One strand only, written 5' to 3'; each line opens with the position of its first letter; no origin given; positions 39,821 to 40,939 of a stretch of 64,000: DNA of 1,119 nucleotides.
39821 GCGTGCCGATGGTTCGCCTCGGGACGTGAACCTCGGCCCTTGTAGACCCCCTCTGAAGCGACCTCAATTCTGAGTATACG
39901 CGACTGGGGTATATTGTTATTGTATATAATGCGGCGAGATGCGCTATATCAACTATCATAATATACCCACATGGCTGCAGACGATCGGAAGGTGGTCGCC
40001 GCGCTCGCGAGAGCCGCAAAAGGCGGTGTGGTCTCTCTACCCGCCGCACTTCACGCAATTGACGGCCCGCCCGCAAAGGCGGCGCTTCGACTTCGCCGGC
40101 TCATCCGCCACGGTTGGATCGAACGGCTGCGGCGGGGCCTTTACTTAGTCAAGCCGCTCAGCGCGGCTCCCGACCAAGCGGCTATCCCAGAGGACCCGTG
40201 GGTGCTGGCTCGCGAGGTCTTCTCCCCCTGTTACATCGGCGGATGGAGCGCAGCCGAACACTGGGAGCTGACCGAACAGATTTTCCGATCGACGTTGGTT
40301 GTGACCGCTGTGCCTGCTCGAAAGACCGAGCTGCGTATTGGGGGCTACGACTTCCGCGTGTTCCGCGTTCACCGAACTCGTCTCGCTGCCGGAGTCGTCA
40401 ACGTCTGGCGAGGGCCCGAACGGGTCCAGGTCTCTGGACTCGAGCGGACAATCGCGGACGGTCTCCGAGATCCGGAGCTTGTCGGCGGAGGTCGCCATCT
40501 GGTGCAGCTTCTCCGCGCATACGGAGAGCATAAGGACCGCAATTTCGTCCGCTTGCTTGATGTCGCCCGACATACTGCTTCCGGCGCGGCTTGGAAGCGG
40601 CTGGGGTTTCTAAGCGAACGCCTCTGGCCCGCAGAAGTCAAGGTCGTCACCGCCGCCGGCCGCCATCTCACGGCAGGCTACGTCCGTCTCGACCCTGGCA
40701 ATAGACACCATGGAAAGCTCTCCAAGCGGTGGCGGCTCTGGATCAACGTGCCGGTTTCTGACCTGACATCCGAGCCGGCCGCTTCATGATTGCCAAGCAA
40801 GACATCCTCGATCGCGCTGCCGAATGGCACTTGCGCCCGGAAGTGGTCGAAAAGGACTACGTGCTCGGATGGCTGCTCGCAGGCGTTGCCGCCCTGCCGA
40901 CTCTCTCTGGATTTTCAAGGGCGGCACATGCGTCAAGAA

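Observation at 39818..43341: Low-GC island carrying an AbiE-like TA module and HNH nuclease, inserted between paralogous PadR-FtsX cassettes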

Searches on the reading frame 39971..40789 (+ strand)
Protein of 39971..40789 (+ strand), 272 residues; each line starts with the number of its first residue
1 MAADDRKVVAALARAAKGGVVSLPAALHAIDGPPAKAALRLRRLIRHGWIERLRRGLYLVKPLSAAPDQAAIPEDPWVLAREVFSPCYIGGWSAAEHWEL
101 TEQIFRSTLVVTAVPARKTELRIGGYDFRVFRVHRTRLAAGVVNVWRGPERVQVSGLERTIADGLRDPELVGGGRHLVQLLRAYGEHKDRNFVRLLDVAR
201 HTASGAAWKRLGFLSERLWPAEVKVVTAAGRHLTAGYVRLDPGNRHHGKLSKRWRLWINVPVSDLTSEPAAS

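Call 6: search_protein_families(library=pfam, proteins=[window:39971-40789:+], max_evalue=0.01)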
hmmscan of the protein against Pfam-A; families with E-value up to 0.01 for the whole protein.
window:39971-40789:+ (272 aa): 2 families
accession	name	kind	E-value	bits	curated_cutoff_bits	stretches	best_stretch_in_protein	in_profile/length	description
PF13338.12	AbiEi_4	-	1.1e-06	29.1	25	1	36-60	27-48/49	Transcriptional regulator, AbiEi antitoxin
PF09407.15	AbiEi_1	-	0.00027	21.6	22.2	1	84-216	15-141/142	AbiEi antitoxin C-terminal domain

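Call 16: search_protein_families(library=ncbifam, proteins=[window:39971-40789:+], max_evalue=0.01)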
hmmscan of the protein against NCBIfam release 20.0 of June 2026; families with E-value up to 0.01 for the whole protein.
window:39971-40789:+ (272 aa): 0 families

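Call 17: search_protein_families(library=padloc, proteins=[window:39971-40789:+], max_evalue=0.01)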
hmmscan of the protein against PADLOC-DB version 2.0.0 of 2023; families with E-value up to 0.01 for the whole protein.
window:39971-40789:+ (272 aa): 31 families (the best 25 are shown)
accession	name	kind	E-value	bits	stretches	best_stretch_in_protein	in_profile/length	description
PDLC02271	AbiEi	-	4.8e-67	223.9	1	5-258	9-257/263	AbiEi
PDLC02267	AbiEi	-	9.7e-48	160.8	1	19-266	19-248/252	AbiEi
PDLC02276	AbiEi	-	1.2e-21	75.4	1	33-268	29-262/270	AbiEi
PDLC02266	AbiEi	-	6.8e-16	56.4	1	23-262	20-254/258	AbiEi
PDLC02265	AbiEi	-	1.9e-14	51.9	1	40-201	31-183/198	AbiEi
PDLC02269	AbiEi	-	2.4e-14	51.3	1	35-217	26-193/251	AbiEi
PDLC02225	AbiEi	-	4.8e-14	50.5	1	40-201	34-180/198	AbiEi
PDLC02287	AbiEi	-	3.3e-12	44.5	1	30-217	21-193/253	AbiEi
PDLC02270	AbiEi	-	8.2e-12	42.7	1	36-258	30-253/265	AbiEi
PDLC02275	AbiEi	-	1.3e-10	39.6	1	40-200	27-170/184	AbiEi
PDLC02282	AbiEi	-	7.5e-10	36.6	1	21-262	18-256/260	AbiEi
PDLC02283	AbiEi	-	9.9e-10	36.5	1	39-201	33-186/201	AbiEi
PDLC02237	AbiEi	-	1.3e-08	32.8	1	131-260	160-285/285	AbiEi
PDLC02245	AbiEi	-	1.7e-07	29.1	1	87-202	67-180/194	AbiEi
PDLC02230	AbiEi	-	2.6e-07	28.5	1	38-164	20-134/192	AbiEi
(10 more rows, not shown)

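Call 18: find_encoding_contigs(protein=window:39971-40789:+, flank=10000, max_places=6)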
Protein window:39971-40789:+ (272 aa): 3 contigs read that carry it; 3 places shown.
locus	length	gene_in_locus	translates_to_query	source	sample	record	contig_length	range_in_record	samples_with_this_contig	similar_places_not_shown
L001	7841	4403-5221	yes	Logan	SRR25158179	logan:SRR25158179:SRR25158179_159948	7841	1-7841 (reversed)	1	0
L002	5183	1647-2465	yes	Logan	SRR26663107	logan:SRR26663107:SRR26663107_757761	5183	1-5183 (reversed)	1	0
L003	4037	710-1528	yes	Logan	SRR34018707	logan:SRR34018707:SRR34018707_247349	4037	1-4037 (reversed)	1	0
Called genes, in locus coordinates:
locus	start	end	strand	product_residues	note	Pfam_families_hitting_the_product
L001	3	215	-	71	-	?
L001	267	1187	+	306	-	PF13091:PLDc_2, PF00614:PLDc (faint), PF13091:PLDc_2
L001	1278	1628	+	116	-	PF03551:PadR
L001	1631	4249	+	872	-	PF12704:MacB_PCD, PF02687:FtsX, PF12704:MacB_PCD, PF02687:FtsX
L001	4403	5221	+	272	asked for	PF13338:AbiEi_4 (weak)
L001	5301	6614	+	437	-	PF08843:AbiEii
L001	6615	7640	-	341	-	-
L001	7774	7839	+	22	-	?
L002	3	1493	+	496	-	?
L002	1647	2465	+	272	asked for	PF13338:AbiEi_4 (weak)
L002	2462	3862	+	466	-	PF08843:AbiEii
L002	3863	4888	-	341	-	-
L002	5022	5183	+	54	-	?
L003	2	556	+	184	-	?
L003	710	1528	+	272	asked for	PF13338:AbiEi_4 (weak)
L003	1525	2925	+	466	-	PF08843:AbiEii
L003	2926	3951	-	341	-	-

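Call 78: search_solved_structures(query=window:39971-40789:+, max_evalue=1)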
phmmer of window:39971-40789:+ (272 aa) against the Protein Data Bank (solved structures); distinct sequences matched with E-value up to 1: 3.
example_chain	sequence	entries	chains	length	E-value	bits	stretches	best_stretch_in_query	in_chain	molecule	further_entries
5xtc_a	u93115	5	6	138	0.4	13.2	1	69-129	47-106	NADH dehydrogenase [ubiquinone] 1 beta subcomplex subunit 5, mitochondrial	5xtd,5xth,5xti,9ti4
9cwt_a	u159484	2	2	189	0.61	12.6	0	70-129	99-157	NADH dehydrogenase [ubiquinone] 1 beta subcomplex subunit 5, mitochondrial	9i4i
3hiq_A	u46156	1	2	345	0.85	12.1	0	147-188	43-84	Vacuolar saporin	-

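Call 79: search_solved_structures(query=L002:2462-3859:+, max_evalue=1)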
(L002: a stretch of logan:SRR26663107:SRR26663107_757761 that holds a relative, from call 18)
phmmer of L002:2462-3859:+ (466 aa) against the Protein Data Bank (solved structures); distinct sequences matched with E-value up to 1: 2.
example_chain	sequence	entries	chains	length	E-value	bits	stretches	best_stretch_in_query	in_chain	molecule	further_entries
6y56_A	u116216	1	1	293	0.0015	21.3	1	21-220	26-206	Uncharacterized protein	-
9hlo_B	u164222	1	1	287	0.0019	21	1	25-215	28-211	Abortive infection protein AbiGII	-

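Call 95: search_dna_similar(query=L002:2462-3859:+, collection=plasmids, mode=protein, max_rows=12)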
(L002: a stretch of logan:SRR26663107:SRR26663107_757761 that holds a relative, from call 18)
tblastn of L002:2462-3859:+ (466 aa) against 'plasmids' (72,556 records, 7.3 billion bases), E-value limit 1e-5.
Records with a match: 40; places in all: 42; records where one place covers at least 80% of the query: 7.
Best place of each record, by identity: 60-80% 1; <60% 39.
By first word of the organism name: Halobacterium 9; Rhizobium 7; Sphingomonas 3; Sphingobium 3; Rhizorhabdus 2; Agrobacterium 2; Candidatus 1; Sinorhizobium 1; Streptomyces 1; Thermococcus 1; and 10 more.
By predicted mobility (MOB-suite, as given by PLSDB): non-mobilizable 24; conjugative 14; mobilizable 2.
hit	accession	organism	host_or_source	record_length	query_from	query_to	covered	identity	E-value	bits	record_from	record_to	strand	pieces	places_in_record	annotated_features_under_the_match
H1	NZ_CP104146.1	Rhizobium sullae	Sulla coronaria,cell culture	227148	1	466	100%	43.0%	5e-106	353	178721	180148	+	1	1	nucleotidyl transferase AbiEii/AbiGii toxin family protein | hypothetical protein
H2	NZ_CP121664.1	Rhizobium sp. CB3090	Gliricidia sp.,cell culture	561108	1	466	100%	40.9%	1e-98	332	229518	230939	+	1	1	nucleotidyl transferase AbiEii/AbiGii toxin family protein | type IV toxin-antitoxin system AbiEi family antitoxin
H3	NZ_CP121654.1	Rhizobium sp. CB3171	Calliandra calothyrsus,cell culture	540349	1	466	100%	40.5%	2e-96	325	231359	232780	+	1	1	nucleotidyl transferase AbiEii/AbiGii toxin family protein | type IV toxin-antitoxin system AbiEi family antitoxin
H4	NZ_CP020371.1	Candidatus Thiodictyon syntrophicum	meromictic lake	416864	1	466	100%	40.0%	6e-99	332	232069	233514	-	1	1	nucleotidyl transferase AbiEii/AbiGii toxin family protein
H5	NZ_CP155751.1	Sphingomonas parapaucimobilis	Chinese cabbage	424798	1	462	99%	27.4%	7e-26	119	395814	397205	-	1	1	nucleotidyl transferase AbiEii/AbiGii toxin family protein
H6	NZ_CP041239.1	Sinorhizobium mexicanum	Acaciella angustissima,cell culture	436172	1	462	99%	26.2%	3e-25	117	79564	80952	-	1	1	nucleotidyl transferase AbiEii/AbiGii toxin family protein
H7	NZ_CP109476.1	Streptomyces sp. NBC_01455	-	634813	1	393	84%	26.6%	1e-22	108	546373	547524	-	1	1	nucleotidyl transferase AbiEii/AbiGii toxin family protein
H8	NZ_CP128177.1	Sphingobium baderi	mixed culture,activated sludge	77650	1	280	60%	36.9%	6e-25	140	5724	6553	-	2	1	nucleotidyl transferase AbiEii/AbiGii toxin family protein | hypothetical protein | type IV toxin-antitoxin system AbiEi family antitoxin ...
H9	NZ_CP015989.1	Sphingobium sp. EP60837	cell culture,soil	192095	1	279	60%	35.9%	7e-28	124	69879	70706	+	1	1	nucleotidyl transferase AbiEii/AbiGii toxin family protein | type IV toxin-antitoxin system AbiEi family antitoxin ...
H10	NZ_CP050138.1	Sphingomonas sp. CL5.1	-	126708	1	279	60%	35.9%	8e-28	124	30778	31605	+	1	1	nucleotidyl transferase AbiEii/AbiGii toxin family protein | type IV toxin-antitoxin system AbiEi family antitoxin ...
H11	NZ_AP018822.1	Sphingomonas bisphenolicum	-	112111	1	279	60%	35.5%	6e-28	125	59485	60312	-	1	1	nucleotidyl transferase AbiEii/AbiGii toxin family protein | type IV toxin-antitoxin system AbiEi family antitoxin ...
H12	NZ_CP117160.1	Sphingobium sp. AntQ-1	Genomic DNA,PAH-contaminated soil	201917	1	273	59%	35.9%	3e-27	122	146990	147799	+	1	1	nucleotidyl transferase AbiEii/AbiGii toxin family protein | type IV toxin-antitoxin system AbiEi family antitoxin ...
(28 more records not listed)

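Call 96: search_dna_similar(query=L002:2462-3859:+, collection=phages, mode=protein, max_rows=8)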
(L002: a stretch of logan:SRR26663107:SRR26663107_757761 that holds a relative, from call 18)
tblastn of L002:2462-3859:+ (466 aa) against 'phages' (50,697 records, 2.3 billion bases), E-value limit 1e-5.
No match.

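Call 97: get_annotated_region(hit=H2, flank=4000)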
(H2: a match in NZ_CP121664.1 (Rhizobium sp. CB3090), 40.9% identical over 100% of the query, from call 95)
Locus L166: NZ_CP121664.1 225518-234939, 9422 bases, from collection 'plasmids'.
description: Rhizobium sp. CB3090 plasmid pCB3090_2, complete sequence
organism: Rhizobium sp. CB3090 (NCBI taxid 3039156)
taxonomy: Bacteria; Pseudomonadota; Alphaproteobacteria; Hyphomicrobiales; Rhizobiaceae; Rhizobium; Rhizobium sp. CB3090
host: -; source: Gliricidia sp.,cell culture; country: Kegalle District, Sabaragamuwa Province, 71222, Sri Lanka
typing (MOB-suite, as given by PLSDB): conjugative; relaxase MOBQ; mating-pair formation MPF_T
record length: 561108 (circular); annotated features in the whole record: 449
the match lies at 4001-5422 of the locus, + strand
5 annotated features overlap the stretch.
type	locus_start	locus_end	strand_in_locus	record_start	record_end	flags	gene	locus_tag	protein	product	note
CDS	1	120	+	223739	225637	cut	cysN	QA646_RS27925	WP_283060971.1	sulfate adenylyltransferase subunit CysN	GO:0006790 - sulfur compound metabolic process [Evidence IEA]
CDS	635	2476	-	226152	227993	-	-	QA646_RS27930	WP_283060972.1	type II toxin-antitoxin system HipA family toxin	-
CDS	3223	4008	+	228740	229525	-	-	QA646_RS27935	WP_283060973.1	type IV toxin-antitoxin system AbiEi family antitoxin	-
CDS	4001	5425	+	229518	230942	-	-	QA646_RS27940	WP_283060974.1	nucleotidyl transferase AbiEii/AbiGii toxin family protein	-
CDS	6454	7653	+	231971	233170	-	-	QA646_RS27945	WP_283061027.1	IS256 family transposase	-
